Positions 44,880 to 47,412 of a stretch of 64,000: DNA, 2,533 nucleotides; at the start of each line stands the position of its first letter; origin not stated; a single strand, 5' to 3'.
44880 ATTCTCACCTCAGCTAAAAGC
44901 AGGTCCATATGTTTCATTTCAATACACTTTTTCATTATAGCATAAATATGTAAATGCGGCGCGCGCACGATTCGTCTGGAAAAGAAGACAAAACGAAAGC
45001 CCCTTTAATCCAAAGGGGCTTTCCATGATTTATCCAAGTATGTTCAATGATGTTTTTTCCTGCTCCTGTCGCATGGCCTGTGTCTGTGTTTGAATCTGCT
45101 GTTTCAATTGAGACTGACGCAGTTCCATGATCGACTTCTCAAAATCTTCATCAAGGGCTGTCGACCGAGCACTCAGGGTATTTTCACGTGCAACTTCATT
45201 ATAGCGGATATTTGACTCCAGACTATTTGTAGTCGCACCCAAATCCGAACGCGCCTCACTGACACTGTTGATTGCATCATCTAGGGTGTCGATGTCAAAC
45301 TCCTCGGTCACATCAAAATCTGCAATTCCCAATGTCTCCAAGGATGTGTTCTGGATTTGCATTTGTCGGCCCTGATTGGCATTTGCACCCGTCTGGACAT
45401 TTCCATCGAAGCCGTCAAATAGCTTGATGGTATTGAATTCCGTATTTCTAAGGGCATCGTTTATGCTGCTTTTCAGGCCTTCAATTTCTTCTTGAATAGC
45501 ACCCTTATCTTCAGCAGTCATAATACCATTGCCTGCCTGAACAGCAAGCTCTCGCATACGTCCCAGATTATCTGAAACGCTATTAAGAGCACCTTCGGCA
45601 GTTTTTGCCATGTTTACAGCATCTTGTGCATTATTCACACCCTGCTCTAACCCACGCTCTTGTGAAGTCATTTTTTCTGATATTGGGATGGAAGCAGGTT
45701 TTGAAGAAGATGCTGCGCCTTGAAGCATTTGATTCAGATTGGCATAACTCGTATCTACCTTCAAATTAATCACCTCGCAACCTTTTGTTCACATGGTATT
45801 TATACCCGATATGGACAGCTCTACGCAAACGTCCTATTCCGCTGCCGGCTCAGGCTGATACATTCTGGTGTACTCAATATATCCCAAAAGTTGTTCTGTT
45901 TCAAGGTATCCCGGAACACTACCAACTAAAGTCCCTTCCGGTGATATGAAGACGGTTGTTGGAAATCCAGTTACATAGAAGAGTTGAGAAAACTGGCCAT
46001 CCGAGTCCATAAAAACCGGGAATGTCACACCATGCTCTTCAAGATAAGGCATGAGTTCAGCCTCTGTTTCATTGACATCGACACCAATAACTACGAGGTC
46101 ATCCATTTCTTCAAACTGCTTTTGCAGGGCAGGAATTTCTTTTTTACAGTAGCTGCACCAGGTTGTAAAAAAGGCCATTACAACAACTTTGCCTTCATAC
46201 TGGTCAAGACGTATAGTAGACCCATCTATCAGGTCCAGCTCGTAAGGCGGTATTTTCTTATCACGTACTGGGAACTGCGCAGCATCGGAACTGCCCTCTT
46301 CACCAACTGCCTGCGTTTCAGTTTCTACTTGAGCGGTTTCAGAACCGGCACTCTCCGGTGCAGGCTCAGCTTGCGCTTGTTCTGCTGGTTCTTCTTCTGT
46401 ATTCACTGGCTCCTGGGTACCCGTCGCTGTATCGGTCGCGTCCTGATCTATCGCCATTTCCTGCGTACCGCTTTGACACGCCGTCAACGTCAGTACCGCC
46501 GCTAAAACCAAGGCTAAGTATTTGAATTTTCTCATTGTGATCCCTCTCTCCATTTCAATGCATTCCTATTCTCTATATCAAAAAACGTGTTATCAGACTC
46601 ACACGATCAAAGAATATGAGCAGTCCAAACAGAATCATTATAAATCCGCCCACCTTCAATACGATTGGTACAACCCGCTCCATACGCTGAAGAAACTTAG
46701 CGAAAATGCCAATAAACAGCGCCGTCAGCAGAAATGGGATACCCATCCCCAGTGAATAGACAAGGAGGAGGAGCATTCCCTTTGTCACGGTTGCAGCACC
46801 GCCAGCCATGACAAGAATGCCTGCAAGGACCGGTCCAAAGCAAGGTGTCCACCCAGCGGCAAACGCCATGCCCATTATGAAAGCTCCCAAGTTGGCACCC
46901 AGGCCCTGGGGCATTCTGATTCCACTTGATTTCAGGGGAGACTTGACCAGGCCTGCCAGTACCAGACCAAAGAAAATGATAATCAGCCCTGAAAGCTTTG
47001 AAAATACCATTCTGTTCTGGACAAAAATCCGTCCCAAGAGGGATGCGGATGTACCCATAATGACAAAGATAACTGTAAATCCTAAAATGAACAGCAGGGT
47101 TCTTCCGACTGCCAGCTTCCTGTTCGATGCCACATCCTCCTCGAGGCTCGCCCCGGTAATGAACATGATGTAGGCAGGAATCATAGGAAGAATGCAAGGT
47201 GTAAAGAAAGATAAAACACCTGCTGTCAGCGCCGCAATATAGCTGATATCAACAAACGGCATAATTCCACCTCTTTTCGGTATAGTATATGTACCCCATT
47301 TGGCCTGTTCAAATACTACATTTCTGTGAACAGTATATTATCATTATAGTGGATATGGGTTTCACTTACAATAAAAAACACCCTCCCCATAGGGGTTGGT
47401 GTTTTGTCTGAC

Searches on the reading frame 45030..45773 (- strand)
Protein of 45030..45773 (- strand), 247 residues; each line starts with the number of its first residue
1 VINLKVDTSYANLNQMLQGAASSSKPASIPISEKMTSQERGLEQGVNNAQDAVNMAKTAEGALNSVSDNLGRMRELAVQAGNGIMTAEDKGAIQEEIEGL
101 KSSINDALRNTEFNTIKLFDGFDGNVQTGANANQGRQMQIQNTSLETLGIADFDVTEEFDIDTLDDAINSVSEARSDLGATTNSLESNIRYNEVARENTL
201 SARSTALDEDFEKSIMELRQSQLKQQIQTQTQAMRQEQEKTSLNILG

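Call 8: search_protein_families(library=ncbifam, proteins=[window:45030-45773:-], max_evalue=0.00001)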
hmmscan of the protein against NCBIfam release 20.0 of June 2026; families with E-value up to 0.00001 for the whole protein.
window:45030-45773:- (247 aa): 26 families (the best 25 are shown)
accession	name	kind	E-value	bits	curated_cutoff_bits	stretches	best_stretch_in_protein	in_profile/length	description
NF009448.0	PRK12806.1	equivalog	1.1e-32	113.5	531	2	7-149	26-170/475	flagellin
NF006467.0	PRK08869.1-2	subfamily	1.6e-31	109.8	443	2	23-156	42-178/400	flagellin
NF009444.0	PRK12802.1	equivalog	1.3e-30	106.9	332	1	24-231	43-266/282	flagellin domain-containing protein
NF009446.0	PRK12804.1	subfamily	1.5e-30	106.7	352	2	25-156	42-185/301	flagellin Hag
NF005294.0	PRK06819.1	subfamily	5.9e-29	101.7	387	2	27-157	46-177/376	FliC/FljB family flagellin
NF006468.0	PRK08869.1-3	subfamily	3.4e-28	98.8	436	2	8-145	27-164/378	polar flagellin E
NF006466.0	PRK08869.1-1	subfamily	4.2e-28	99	426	2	25-145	44-166/377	flagellin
NF009449.0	PRK12807.1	subfamily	4.8e-27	95.3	347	1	21-143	38-159/287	flagellin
NF006469.0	PRK08869.1-4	equivalog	2.8e-26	92.8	627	2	26-155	45-176/377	flagellin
NF038071.1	lat_flg_LafA_2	exception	7.8e-25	87.8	365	1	20-224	39-261/284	lateral flagellin LafA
NF009450.0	PRK12808.1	equivalog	4.1e-24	86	476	1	23-241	40-265/476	flagellin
NF005953.0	PRK08026.1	subfamily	2.8e-23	83.3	619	1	30-161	49-181/548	FliC/FljB family flagellin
NF006470.0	PRK08869.1-5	equivalog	1.5e-22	80.4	423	1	25-140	43-158/388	flagellin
NF009445.0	PRK12803.1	equivalog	2.9e-20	72.7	450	1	23-120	40-137/335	flagellin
NF033376.1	lat_flg_LafA_1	exception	5.8e-17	61.9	440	1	21-132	39-149/304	lateral flagellin LafA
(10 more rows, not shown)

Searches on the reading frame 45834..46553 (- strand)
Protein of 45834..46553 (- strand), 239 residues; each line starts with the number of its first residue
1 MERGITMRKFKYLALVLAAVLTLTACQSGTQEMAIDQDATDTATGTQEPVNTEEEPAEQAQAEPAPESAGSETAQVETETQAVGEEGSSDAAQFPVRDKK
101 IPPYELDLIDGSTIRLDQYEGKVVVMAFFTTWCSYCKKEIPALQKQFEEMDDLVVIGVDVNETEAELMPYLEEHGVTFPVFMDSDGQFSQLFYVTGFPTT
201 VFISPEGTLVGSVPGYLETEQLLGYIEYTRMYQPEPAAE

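Call 8: search_protein_families(library=ncbifam, proteins=[window:45834-46553:-], max_evalue=0.00001)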
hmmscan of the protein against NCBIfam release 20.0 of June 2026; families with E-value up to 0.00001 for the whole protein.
window:45834-46553:- (239 aa): 8 families
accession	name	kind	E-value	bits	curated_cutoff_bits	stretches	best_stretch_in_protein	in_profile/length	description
NF002854.0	PRK03147.1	subfamily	9.6e-28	97.3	170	1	99-228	40-171/176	thiol-disulfide oxidoreductase ResA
NF041202.1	StoA_CxxC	exception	3.1e-18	66.2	210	1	105-223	37-158/163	endospore biogenesis thiol-disulfide oxidoreductase StoA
NF047696.1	ThlDiSintTplARhiz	equivalog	1.2e-14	54.6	230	1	90-215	66-199/219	thiol:disulfide interchange protein TlpA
TIGR00385.1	dsbE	subfamily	9.7e-13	48.1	123.15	1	119-219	61-160/173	DsbE family thiol:disulfide interchange protein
NF041054.1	WAxxUGC_long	equivalog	1.9e-11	43.8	300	1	81-211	67-196/354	ResA-like WAxxUGC motif-containing protein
TIGR01068.1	thioredoxin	equivalog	2.8e-07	30.6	96.8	0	121-164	14-58/101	thioredoxin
TIGR01126.1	pdi_dom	equivalog_domain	3.7e-06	27.2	107.2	0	120-164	13-61/105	protein disulfide-isomerase domain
NF011941.0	PRK15412.1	equivalog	8.8e-06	25.4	359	0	120-209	67-155/185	thiol:disulfide interchange protein DsbE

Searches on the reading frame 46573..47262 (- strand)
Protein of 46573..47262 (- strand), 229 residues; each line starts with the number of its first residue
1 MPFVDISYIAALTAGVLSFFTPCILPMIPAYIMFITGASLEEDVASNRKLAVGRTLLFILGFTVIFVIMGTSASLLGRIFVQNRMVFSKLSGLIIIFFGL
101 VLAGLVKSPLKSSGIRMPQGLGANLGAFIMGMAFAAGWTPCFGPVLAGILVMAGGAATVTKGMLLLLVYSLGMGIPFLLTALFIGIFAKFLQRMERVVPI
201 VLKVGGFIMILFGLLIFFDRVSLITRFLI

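Call 8: search_protein_families(library=ncbifam, proteins=[window:46573-47262:-], max_evalue=0.00001)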
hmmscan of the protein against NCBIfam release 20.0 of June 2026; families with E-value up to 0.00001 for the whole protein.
window:46573-47262:- (229 aa): 2 families
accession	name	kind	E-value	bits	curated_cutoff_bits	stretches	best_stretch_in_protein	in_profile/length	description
NF045694.1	seleno_TsoB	exception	1.7e-15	56.1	805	1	9-217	186-389/572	rhodanese/DsbD fusion-like selenoprotein TsoB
NF001419.0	PRK00293.1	subfamily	2.6e-12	46.1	330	1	7-214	171-379/574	protein-disulfide reductase DsbD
